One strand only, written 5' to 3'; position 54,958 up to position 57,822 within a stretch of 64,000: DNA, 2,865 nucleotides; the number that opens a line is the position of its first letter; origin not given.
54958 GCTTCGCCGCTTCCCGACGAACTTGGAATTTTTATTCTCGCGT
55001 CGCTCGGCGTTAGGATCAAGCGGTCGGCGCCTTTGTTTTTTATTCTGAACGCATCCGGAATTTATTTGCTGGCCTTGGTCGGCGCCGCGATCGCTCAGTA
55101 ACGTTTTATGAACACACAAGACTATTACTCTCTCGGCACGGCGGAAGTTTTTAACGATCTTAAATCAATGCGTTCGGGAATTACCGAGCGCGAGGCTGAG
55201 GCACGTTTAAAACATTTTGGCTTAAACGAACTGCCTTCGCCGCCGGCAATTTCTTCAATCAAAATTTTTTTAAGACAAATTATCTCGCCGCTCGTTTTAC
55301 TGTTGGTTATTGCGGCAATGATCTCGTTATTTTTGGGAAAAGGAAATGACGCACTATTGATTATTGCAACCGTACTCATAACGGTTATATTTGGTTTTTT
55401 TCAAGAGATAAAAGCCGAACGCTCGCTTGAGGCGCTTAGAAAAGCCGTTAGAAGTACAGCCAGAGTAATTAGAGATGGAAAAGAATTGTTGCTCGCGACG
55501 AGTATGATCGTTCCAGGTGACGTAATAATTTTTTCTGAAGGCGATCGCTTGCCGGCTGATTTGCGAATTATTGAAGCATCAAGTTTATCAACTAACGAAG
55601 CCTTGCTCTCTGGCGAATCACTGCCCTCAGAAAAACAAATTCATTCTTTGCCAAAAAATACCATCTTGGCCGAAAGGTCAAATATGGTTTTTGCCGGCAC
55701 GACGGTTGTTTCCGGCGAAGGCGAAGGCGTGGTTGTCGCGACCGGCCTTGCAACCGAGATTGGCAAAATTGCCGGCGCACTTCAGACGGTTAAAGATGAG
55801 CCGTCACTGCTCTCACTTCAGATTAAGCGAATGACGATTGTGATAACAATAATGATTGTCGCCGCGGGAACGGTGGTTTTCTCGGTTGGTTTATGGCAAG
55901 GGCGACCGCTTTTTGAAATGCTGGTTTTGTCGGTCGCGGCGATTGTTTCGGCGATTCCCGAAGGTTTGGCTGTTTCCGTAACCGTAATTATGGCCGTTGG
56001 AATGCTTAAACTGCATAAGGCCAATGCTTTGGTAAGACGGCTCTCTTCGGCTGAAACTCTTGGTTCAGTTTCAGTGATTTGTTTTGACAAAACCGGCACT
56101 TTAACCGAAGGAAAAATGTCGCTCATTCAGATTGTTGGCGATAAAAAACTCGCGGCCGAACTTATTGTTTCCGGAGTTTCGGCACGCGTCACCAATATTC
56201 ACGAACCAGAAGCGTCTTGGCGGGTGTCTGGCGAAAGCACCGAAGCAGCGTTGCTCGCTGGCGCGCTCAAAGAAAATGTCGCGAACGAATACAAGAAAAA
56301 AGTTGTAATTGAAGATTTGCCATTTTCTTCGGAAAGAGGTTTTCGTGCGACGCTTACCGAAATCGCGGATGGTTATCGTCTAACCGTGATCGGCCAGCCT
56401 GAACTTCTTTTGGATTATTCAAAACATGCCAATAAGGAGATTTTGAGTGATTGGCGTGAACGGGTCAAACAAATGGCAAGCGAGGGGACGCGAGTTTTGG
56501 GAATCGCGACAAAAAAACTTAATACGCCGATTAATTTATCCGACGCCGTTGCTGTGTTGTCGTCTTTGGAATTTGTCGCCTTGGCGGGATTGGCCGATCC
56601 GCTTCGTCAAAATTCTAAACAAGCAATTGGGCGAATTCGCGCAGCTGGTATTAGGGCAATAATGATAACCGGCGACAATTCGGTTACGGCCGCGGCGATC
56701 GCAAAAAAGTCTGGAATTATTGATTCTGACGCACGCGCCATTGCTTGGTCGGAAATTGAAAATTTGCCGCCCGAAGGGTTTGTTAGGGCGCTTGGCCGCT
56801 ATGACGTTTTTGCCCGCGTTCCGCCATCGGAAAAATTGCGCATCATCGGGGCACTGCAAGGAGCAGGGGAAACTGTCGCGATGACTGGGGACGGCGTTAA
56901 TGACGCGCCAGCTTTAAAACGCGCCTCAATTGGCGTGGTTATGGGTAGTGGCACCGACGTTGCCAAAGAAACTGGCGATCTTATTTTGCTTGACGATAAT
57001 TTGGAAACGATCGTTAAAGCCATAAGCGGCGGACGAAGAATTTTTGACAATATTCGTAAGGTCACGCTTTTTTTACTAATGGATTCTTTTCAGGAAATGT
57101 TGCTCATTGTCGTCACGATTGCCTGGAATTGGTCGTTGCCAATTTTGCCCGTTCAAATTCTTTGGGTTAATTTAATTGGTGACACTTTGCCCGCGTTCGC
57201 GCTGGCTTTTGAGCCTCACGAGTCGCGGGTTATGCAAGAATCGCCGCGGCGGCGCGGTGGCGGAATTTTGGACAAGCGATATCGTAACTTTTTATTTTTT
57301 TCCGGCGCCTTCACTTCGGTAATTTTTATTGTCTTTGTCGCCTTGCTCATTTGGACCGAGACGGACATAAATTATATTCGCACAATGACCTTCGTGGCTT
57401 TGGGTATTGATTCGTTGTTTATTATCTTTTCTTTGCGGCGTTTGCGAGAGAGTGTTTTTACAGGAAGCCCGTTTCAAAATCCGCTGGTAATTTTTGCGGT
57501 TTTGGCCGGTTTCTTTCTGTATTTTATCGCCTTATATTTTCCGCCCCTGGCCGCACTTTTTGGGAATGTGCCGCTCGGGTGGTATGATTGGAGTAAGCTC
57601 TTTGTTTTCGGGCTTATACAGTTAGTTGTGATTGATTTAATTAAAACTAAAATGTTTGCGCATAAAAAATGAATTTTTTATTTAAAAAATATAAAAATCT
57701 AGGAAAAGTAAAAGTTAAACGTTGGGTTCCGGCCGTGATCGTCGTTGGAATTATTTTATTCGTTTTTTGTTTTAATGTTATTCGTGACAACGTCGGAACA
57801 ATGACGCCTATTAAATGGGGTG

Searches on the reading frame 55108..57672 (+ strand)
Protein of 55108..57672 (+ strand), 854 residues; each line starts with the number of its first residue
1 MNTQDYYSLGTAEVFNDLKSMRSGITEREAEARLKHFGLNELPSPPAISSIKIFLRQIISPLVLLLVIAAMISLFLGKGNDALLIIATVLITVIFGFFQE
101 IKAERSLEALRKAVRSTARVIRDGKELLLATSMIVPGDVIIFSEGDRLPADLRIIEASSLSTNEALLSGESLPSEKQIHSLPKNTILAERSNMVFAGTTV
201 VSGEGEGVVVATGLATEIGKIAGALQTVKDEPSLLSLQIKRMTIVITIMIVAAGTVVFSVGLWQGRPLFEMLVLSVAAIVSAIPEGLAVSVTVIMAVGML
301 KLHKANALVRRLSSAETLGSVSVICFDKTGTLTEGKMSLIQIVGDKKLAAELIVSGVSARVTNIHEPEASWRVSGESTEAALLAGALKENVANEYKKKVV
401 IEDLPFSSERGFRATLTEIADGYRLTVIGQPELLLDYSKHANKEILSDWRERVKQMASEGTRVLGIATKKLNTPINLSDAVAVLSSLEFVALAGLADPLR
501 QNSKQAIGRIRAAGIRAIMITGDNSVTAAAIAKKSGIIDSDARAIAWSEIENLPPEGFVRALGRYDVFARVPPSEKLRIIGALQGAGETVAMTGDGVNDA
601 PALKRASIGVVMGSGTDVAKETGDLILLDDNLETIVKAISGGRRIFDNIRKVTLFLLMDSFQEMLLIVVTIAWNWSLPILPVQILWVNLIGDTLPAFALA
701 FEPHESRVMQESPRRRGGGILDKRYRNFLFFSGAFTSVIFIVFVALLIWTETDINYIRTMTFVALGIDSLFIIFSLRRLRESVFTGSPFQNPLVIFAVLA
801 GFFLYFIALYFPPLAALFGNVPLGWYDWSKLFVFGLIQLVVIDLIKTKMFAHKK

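Call 75: search_protein_families(library=pfam, proteins=[window:55108-57672:+], max_evalue=0.001)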
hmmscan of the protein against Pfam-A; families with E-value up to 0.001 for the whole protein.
window:55108-57672:+ (854 aa): 6 families
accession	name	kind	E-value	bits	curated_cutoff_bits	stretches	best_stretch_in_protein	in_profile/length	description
PF00122.25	E1-E2_ATPase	-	9e-44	149.6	28.1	1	115-304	4-180/181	E1-E2 ATPase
PF00689.26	Cation_ATPase_C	-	3.2e-39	134.9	27.3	1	677-846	2-173/175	Cation transporting ATPase, C-terminus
PF00702.32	Hydrolase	-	2.6e-19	70.8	26.4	1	322-606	2-190/191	haloacid dehalogenase-like hydrolase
PF00690.31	Cation_ATPase_N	-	9.6e-17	60.8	20.4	1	6-73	1-69/69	Cation transporter/ATPase, N-terminus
PF13246.12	Cation_ATPase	-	1e-07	32.3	21.7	1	363-440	9-90/91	Cation transport ATPase (P-type)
PF08282.18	Hydrolase_3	-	4.9e-05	23.6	20.9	1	584-639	200-255/255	haloacid dehalogenase-like hydrolase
